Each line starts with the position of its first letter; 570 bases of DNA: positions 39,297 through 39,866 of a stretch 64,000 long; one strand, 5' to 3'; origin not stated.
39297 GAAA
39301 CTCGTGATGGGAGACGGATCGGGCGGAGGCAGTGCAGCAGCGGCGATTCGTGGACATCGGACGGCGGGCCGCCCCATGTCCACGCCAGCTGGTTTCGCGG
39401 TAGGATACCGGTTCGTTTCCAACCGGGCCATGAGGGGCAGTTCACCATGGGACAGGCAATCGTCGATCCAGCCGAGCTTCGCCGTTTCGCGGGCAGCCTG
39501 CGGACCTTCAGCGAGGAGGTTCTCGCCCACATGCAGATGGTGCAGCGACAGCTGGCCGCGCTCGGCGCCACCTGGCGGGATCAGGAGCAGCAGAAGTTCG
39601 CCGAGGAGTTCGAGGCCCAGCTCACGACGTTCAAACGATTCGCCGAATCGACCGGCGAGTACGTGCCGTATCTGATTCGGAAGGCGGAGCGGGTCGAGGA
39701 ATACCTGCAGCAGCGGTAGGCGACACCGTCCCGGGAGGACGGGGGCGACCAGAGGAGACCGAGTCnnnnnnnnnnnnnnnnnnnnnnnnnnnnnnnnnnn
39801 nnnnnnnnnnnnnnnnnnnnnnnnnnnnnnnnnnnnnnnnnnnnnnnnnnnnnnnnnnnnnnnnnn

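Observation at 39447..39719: WXG100-like pair uses W-x-D instead of W-x-G and lacks an obvious C-terminal YxxxD/E export signal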

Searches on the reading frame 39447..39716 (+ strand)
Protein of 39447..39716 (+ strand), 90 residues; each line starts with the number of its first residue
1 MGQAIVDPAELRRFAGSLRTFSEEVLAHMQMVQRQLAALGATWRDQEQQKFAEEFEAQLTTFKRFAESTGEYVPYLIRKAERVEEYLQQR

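Call 3: search_protein_families(library=pfam, proteins=[window:39447-39716:+], max_evalue=1)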
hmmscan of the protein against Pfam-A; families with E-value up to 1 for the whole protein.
window:39447-39716:+ (90 aa): 3 families
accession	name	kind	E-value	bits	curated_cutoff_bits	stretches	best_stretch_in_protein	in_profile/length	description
PF06013.18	WXG100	-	1.9e-07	31.7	27.3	1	6-59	4-57/86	Proteins of 100 residues with WXG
PF25547.1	WXG100_2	-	0.03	14.7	27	1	7-69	27-91/150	WXG100 like domain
PF14948.11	RESP18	-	0.031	15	25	1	17-51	12-46/103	RESP18 domain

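Call 4: search_protein_families(library=ncbifam, proteins=[window:39447-39716:+], max_evalue=1)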
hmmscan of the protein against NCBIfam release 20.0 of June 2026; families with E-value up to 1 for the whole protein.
window:39447-39716:+ (90 aa): 6 families
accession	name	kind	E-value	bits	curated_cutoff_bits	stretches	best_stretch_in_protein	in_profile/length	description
TIGR03930.1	WXG100_ESAT6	subfamily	3.6e-07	30.3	44.85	1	6-67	4-65/90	WXG100 family type VII secretion target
NF035934.1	ESAT6_2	subfamily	2.1e-05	24.7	100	1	9-80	8-79/96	pore-forming ESAT-6 family protein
TIGR03560.1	F420_Rv1855c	subfamily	0.013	15.4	231.4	1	37-69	100-132/227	TIGR03560 family F420-dependent LLM class oxidoreductase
NF008221.0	PRK10992.1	equivalog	0.025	14.1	254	1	28-86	47-104/220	iron-sulfur cluster repair protein YtfE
NF041447.1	TrbC_conju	equivalog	0.053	11.9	800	1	22-67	508-553/685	F-type conjugative transfer protein TrbC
TIGR04064.1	rSAM_nif11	equivalog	0.11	11.2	518.7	1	29-84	23-78/459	nif11-like peptide radical SAM maturase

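Call 7: find_homologous_proteins(query=window:39447-39716:+, max_evalue=0.001)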
Query window:39447-39716:+ (90 aa): 2266 proteins with E <= 0.001 among 2270 candidates; the best 120 are listed.
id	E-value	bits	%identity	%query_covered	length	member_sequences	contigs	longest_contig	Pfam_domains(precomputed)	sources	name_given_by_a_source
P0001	8.5e-49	180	98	100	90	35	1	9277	PF06013.19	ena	-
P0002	6.9e-47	174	93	100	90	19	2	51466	PF06013.19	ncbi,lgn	-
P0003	2.8e-46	172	93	100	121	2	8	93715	PF06013.19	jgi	jgi:uncharacterized protein YukE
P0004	3.2e-46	172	92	100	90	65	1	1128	PF06013.19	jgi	jgi:uncharacterized protein YukE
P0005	5.6e-46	171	92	100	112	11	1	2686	PF06013.19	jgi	jgi:uncharacterized protein YukE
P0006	1.1e-45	170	94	100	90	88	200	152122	PF06013.19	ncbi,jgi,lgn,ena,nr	ncbi:MAG: WXG100 family type VII secretion target [Pirellulales bacterium]|jgi:uncharacterized prote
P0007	2.0e-45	169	92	100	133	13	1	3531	PF06013.19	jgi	jgi:uncharacterized protein YukE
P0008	4.5e-44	165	88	100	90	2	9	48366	PF06013.19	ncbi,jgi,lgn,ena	jgi:uncharacterized protein YukE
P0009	1.5e-43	164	90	100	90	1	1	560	PF06013.19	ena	-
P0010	3.0e-43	163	89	100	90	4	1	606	PF06013.19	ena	-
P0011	3.6e-42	159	83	100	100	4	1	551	PF06013.19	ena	-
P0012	1.7e-41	157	88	100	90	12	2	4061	PF06013.19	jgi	jgi:WXG100 family type VII secretion target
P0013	2.2e-41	157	86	100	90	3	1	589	PF06013.19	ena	-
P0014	2.3e-41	157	86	100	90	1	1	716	PF06013.19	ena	-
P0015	3.0e-41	156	86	100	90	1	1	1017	PF06013.19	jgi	-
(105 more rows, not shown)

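Call 15: search_solved_structures(query=window:39447-39716:+, max_evalue=10, show_alignments=3)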
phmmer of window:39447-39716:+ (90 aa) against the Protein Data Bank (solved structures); distinct sequences matched with E-value up to 10: 16.
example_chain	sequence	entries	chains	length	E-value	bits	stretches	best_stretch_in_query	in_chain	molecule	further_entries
3fx7_A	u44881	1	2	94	2.3e-06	30.9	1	3-88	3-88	Putative uncharacterized protein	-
2gts_A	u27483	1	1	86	5.9e-06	29.6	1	3-84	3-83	hypothetical protein HP0062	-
4j42_A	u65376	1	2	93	0.014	18.9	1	3-65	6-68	secreted protein EsxB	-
4j7j_A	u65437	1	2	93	0.015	18.7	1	3-59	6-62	secreted protein EsxB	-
4j10_A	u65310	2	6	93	0.021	18.3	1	3-59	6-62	SECRETED PROTEIN ESXB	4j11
4j41_A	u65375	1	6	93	0.021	18.3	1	3-60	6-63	secreted protein EsxB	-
4iyh_A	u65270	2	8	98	0.023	18.2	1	3-60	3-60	Secreted protein EsxB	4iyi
2vs0_A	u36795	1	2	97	0.026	18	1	6-89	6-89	VIRULENCE FACTOR ESXA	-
2vrz_A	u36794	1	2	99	0.027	18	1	6-89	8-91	VIRULENCE FACTOR ESXA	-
8ugc_A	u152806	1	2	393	0.038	17.5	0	25-79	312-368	FD15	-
4j7k_A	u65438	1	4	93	0.052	17.1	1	3-59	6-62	secreted protein EsxB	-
9d5n_CS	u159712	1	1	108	0.14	15.7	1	6-64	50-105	FAP12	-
3tqy_A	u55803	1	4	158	0.37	14.3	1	36-73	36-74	Single-stranded DNA-binding protein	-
3gvm_A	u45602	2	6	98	0.73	13.4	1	2-84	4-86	Putative uncharacterized protein SAG1039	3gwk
3o9o_A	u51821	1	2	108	1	13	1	2-84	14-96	Uncharacterized protein gbs1074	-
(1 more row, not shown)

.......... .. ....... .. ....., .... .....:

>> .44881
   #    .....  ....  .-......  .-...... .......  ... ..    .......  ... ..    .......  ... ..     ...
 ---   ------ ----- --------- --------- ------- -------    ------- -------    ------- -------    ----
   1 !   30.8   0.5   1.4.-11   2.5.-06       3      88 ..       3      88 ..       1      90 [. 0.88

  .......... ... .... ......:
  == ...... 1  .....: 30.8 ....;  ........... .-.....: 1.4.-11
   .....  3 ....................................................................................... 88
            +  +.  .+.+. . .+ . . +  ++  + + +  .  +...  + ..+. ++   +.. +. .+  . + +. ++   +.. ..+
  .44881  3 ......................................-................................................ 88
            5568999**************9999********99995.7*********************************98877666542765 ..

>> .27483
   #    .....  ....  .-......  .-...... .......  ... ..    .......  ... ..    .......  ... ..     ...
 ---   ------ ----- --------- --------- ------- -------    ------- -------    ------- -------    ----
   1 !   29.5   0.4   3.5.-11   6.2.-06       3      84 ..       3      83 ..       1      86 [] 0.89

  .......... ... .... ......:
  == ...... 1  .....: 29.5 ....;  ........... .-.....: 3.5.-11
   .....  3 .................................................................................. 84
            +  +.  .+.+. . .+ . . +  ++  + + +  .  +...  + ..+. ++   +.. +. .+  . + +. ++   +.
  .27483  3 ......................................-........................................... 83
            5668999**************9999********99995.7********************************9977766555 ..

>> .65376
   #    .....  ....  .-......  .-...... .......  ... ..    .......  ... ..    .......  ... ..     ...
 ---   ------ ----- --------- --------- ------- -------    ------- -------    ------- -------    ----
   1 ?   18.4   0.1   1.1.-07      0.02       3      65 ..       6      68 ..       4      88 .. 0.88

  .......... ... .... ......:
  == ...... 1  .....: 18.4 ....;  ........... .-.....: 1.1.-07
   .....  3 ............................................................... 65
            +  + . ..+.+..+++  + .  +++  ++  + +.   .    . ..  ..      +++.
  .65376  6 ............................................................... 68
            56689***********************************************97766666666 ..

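Call 20: search_protein_families(library=padloc, proteins=[window:39447-39716:+], max_evalue=0.1)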
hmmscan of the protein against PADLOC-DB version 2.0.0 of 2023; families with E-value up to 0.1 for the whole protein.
window:39447-39716:+ (90 aa): 0 families

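Call 24: find_related_loci(query=A1, collection=genome_contigs, flank=8000)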
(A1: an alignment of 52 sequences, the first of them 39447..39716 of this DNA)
Query A1 (90 aa) in genome_contigs; peptide patterns used: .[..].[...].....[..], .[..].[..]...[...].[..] (x = any residue, [..] = any of these).
600 stretches matched a pattern (row limit reached: there are more); 597 encode a relative of the query (tblastn E <= 1e-3); the best 80 are kept; 80 distinct loci.
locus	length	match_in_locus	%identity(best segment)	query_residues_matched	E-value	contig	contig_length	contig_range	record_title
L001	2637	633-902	94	1-90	7e-55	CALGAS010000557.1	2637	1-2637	MAG TPA_asm: uncultured bacterium isolate ERR1995204_bin.44_CONCOCT_v1.1_MAG genome assembly, contig: ERZ1644702.12631,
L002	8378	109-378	96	1-90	3e-54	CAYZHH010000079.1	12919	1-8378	MAG TPA_asm: uncultured Candidatus Kuenenia sp. isolate SRP128246_co1_512 genome assembly, contig: NODE_11451_length_129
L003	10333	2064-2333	96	1-90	3e-54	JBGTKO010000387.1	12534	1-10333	MAG: Pirellulales bacterium isolate JTS-RE314 k141_9261749, whole genome shotgun sequence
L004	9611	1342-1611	94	1-90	6e-53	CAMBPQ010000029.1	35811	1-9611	MAG: Planctomicrobium piriforme isolate AH-03may19-215 genome assembly, contig: AH-03may19-C1784, whole genome shotgun s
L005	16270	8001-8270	93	1-90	8e-53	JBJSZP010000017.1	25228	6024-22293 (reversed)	MAG: Planctomycetia bacterium isolate samp_4432_VAMB_873 samp_4432_1533479, whole genome shotgun sequence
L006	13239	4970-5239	92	1-90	1e-51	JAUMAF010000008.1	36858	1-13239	MAG: Pirellulales bacterium isolate P_PIRE17 NODE_1449_length_36858_cov_1.493153, whole genome shotgun sequence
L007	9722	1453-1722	92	1-90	1e-51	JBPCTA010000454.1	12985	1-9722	MAG: Pirellulales bacterium S1Ck117_1774519_flag_1_multi_4.0000_len_12985, whole genome shotgun sequence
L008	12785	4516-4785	91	1-90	2e-51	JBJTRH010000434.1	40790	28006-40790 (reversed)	MAG: Planctomycetaceae bacterium isolate samp_4448_metabat2_109 samp_4448_2193998, whole genome shotgun sequence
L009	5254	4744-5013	90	1-90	4e-51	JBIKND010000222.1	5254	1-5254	MAG: Pirellulales bacterium isolate ME2014-09-21_3300035681_group5_bin192 Rohwer_bin1714_scaffold_19234_c1, whole genome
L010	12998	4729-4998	90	1-90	7e-51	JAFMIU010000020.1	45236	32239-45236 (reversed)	MAG: Pirellulales bacterium isolate DEBay_Sum019D_L_G_105 NODE_406_length_45236_cov_16.228525, whole genome shotgun sequ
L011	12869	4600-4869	90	1-90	5e-51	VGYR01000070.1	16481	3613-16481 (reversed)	MAG: Planctomycetota bacterium isolate K_DeepCast_35m_m2_150 K_DeepCast_35m_m2_150_Ga0194129_10005319, whole genome shot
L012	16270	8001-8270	90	1-90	4e-50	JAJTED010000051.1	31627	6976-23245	MAG: Planctomycetaceae bacterium isolate 49628_E33.1 Sample_49628_scaffold_2205, whole genome shotgun sequence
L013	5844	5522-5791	91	1-90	2e-50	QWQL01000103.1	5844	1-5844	MAG: Planctomycetota bacterium isolate ZH-3NOV15-plancto7 ZH-3NOV15-C30504, whole genome shotgun sequence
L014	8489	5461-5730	89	1-90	2e-50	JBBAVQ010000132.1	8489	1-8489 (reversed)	MAG: Pirellulales bacterium isolate EUL_327 ctg132-EUL_327, whole genome shotgun sequence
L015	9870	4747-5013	89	1-89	5e-50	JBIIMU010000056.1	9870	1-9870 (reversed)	MAG: Pirellulales bacterium isolate ME2002-08-01_3300044695_group1_bin112 Rohwer_bin1688_scaffold_7110_c1, whole genome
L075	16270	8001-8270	59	1-90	3e-35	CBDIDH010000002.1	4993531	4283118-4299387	MAG: Isosphaeraceae bacterium isolate bf57ecee-64b8-4635-b2f0-8f20a2db828e genome assembly, contig: contig_2, whole geno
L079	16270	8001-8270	60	1-90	2e-33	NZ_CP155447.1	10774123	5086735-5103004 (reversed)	Singulisphaera sp. Ch08 chromosome, complete genome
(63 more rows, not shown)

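Call 27: search_protein_representatives(alignment_id=A1)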
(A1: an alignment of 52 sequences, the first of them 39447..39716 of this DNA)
Query: 52 sequences, 90 profile positions. Proteins with E-value up to 0.001 (for the whole library): 1417; up to 1e-10: 581; up to 1e-30: 32. The best 150 are listed.
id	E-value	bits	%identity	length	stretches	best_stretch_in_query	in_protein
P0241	2.7e-42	158.9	-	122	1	1-90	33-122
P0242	9.3e-40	150.7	-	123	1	1-90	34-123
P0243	1.2e-39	150.4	-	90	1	1-90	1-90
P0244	1.5e-39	150.0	-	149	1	2-90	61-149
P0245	6.9e-39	148.0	-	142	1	1-90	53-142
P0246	8.7e-39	147.6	-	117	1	1-87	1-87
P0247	1.0e-38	147.4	-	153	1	1-90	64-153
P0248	1.3e-38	147.0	-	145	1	1-90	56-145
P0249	9.6e-37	141.1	-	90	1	1-90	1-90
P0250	1.3e-36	140.7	-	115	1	1-87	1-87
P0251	1.9e-36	140.1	-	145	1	1-90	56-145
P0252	8.3e-36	138.1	-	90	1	1-90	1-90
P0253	4.2e-35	135.8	-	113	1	2-90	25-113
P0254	4.2e-35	135.8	-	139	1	1-85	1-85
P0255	5.5e-35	135.5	-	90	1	1-90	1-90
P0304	2.7e-25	104.4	-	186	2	1-83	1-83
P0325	1.1e-23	99.2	-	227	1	1-87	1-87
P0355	5.8e-22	93.7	-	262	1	1-87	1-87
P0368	6.5e-21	90.3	-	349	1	1-87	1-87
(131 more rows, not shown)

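Call 29: predict_structure(alignment_id=A1)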
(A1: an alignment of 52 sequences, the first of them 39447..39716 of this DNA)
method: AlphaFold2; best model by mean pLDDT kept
length: 90 residues; sequences in the alignment: 52
mean_pLDDT: 90.0   pTM: 0.69
mean pLDDT of the five models: 90.0, 88.1, 86.9, 84.5, 84.2
residues with pLDDT >= 90: 67; 70-90: 18; 50-70: 3; < 50: 2
segments of 3 or more residues with pLDDT < 50: none
pLDDT, mean of each block of 10 residues (from residue 1): 72 95 95 92 85 95 94 94 88
secondary structure, 60 per line:
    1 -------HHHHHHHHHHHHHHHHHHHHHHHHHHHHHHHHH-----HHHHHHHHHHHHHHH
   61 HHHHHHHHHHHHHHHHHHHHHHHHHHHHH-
elements in order: H8-40 H46-89

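Call 34: fold_search(model_id=the predicted structure, library=pdb)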
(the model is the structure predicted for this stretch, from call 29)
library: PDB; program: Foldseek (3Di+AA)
matches with E <= 10: 403; with E <= 0.001: 0
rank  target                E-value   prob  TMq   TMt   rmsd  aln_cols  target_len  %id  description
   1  4j41_A                1.1e-02  1.00  0.77  0.77   2.6        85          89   21  The crystal structure of a secreted protein EsxB (Mutant P67A) from Bacillus anthracis str. Sterne (released 2013-02-20)
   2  4j7j_B                1.4e-02  1.00  0.74  0.76   2.7        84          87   21  The crystal structure of a secreted protein EsxB (Mutant G53A) from Bacillus anthracis str. Sterne (released 2013-03-06)
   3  4j10_A                1.5e-02  1.00  0.74  0.75   3.2        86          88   21  The crystal structure of a secreted protein ESXB (SeMet-labeled) from Bacillus anthracis str. Sterne (released 2013-02-13)
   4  4j41_C                1.6e-02  1.00  0.71  0.78   2.3        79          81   22  The crystal structure of a secreted protein EsxB (Mutant P67A) from Bacillus anthracis str. Sterne (released 2013-02-20)
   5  4j7j_A                1.6e-02  1.00  0.73  0.76   3.2        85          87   21  The crystal structure of a secreted protein EsxB (Mutant G53A) from Bacillus anthracis str. Sterne (released 2013-03-06)
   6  4j11_D                1.8e-02  1.00  0.77  0.80   2.3        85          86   21  The crystal structure of a secreted protein ESXB (wild-type, in P21 space group) from Bacillus anthracis str. sterne (released 2013-02-13)
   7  4j11_A                1.8e-02  1.00  0.74  0.76   3.0        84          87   21  The crystal structure of a secreted protein ESXB (wild-type, in P21 space group) from Bacillus anthracis str. sterne (released 2013-02-13)
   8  4j11_B                1.8e-02  1.00  0.74  0.72   2.8        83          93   22  The crystal structure of a secreted protein ESXB (wild-type, in P21 space group) from Bacillus anthracis str. sterne (released 2013-02-13)
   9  4j7k_C                1.9e-02  1.00  0.71  0.70   3.5        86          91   20  The crystal structure of a secreted protein EsxB (Mutant E54Q) from Bacillus anthracis str. Sterne (released 2013-03-06)
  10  4j10_B                2.0e-02  1.00  0.72  0.78   2.2        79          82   22  The crystal structure of a secreted protein ESXB (SeMet-labeled) from Bacillus anthracis str. Sterne (released 2013-02-13)
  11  4j7k_B                2.0e-02  1.00  0.74  0.72   2.8        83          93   20  The crystal structure of a secreted protein EsxB (Mutant E54Q) from Bacillus anthracis str. Sterne (released 2013-03-06)
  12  4j11_C                2.0e-02  1.00  0.71  0.71   3.6        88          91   20  The crystal structure of a secreted protein ESXB (wild-type, in P21 space group) from Bacillus anthracis str. sterne (released 2013-02-13)
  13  4j41_B                2.1e-02  1.00  0.77  0.80   1.9        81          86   21  The crystal structure of a secreted protein EsxB (Mutant P67A) from Bacillus anthracis str. Sterne (released 2013-02-20)
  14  2vrz_A                2.1e-02  1.00  0.83  0.77   2.8        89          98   25  Structural analysis of homodimeric staphylococcal aureus EsxA (released 2008-08-26)
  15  4j7k_A                2.1e-02  1.00  0.75  0.75   3.1        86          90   20  The crystal structure of a secreted protein EsxB (Mutant E54Q) from Bacillus anthracis str. Sterne (released 2013-03-06)
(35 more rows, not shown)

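Call 55: search_protein_families(library=pfam, proteins=[L079:4448-6547:-, L079:6768-7634:-, L079:15150-15554:+, L079:15642-16043:-, L075:305-2590:+, L075:2649-3686:+, L075:4331-6508:+, L075:6655-7713:+, L075:15104-16261:+], max_evalue=0.001)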
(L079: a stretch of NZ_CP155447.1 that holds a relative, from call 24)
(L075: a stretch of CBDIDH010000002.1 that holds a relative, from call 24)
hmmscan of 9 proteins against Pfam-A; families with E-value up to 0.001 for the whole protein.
L079:4448-6547:- (700 aa): 4 families
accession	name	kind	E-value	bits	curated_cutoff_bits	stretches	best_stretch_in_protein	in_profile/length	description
PF00069.31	Pkinase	-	2.6e-43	148.7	31.7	1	95-351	3-253/263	Protein kinase domain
PF07714.23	PK_Tyr_Ser-Thr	-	9.4e-30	104.2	23.1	1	96-351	4-250/258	Protein tyrosine and serine/threonine kinase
PF03781.23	FGE-sulfatase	-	1.1e-26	94.4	23.3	1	531-667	2-141/255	Sulfatase-modifying factor enzyme 1-like domain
PF03109.22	ABC1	-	0.00025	20.7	22.9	1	166-247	143-218/244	ABC1 atypical kinase-like domain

L079:6768-7634:- (289 aa): 1 family
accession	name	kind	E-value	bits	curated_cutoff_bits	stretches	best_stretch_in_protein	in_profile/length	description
PF05153.21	MIOX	-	1.5e-111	372.3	25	1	49-289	4-249/249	Myo-inositol oxygenase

L079:15150-15554:+ (135 aa): 1 family
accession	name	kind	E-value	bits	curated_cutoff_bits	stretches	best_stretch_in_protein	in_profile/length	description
PF03965.22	Penicillinase_R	-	4.6e-28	98.3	22.6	1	15-129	1-115/115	Penicillinase repressor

L079:15642-16043:- (134 aa): 0 families

L075:305-2590:+ (762 aa): 3 families
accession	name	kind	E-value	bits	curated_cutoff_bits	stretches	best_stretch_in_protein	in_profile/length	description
PF11992.13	TgpA_N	-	3.8e-23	82.4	30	1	31-370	17-326/333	TgpA N-terminal domain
PF01841.26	Transglut_core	-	4.1e-18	66.1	23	1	419-537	15-108/108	Transglutaminase-like superfamily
PF13559.11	DUF4129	-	3.7e-09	36.9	24.8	1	676-749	2-67/69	Domain of unknown function (DUF4129)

L075:2649-3686:+ (346 aa): 4 families
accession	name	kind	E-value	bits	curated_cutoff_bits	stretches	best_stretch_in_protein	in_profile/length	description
PF06071.19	YchF-GTPase_C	-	8.5e-33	112.8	27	1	263-343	2-82/84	Protein of unknown function (DUF933)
PF01926.29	MMR_HSR1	-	2.2e-07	31.4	21.9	1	8-104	1-85/113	50S ribosome-binding GTPase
PF00005.33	ABC_tran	-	3.5e-05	24.9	25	1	8-38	13-44/137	ABC transporter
PF02824.27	TGS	-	3.6e-05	24.1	22.2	1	278-339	13-55/60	TGS domain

L075:4331-6508:+ (726 aa): 6 families
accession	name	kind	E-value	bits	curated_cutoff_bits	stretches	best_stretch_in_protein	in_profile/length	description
PF17804.6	TSP_NTD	-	9.3e-51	173.2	26.4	1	79-262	1-186/188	Tail specific protease N-terminal domain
PF03572.23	Peptidase_S41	-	2.3e-43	148.1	24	1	393-577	1-165/165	Peptidase family S41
PF11818.13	DUF3340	-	6.5e-22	78.8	28.6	1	582-708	2-154/155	C-terminal domain of tail specific protease (DUF3340)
PF00595.29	PDZ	-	1.3e-08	35.5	23.2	1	278-353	9-81/81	PDZ domain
PF17820.7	PDZ_6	-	3.5e-05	23.9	27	1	293-353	1-53/54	PDZ domain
PF13180.12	PDZ_2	-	0.00081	20.1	27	0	281-326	3-44/80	PDZ domain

L075:6655-7713:+ (353 aa): 7 families
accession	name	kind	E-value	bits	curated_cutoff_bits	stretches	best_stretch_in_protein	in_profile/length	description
PF01370.27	Epimerase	-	2.3e-36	125.8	20.9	1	11-238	2-239/240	NAD dependent epimerase/dehydratase family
PF01073.25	3Beta_HSD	-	1e-23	84.2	22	1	11-260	1-271/280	3-beta hydroxysteroid dehydrogenase/isomerase family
PF13460.12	NAD_binding_10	-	8.6e-22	78.3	27.2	1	14-191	1-156/184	NAD(P)H-binding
PF07993.18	NAD_binding_4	-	1.6e-19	70.5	20.1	1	12-184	1-212/258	Male sterility protein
PF16363.11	GDP_Man_Dehyd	-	4.1e-17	63.1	27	1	11-187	1-191/332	GDP-mannose 4,6 dehydratase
PF05368.20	NmrA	-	1.1e-14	55.1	27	1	11-118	6-106/298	NmrA-like family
PF04321.23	RmlD_sub_bind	-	7.6e-09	35.5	27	1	11-203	4-175/287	RmlD substrate binding domain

L075:15104-16261:+ (386 aa): 3 families
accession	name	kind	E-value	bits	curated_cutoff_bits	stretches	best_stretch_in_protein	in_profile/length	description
PF01207.24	Dus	-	2.1e-74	250.9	20.4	1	55-339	2-285/311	Dihydrouridine synthase (Dus)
PF01180.27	DHO_dh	-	7e-05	22.6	27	0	105-189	93-171/291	Dihydroorotate dehydrogenase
PF13714.12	PEP_mutase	-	0.00029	20.9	31.5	0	159-250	53-149/240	Phosphoenolpyruvate phosphomutase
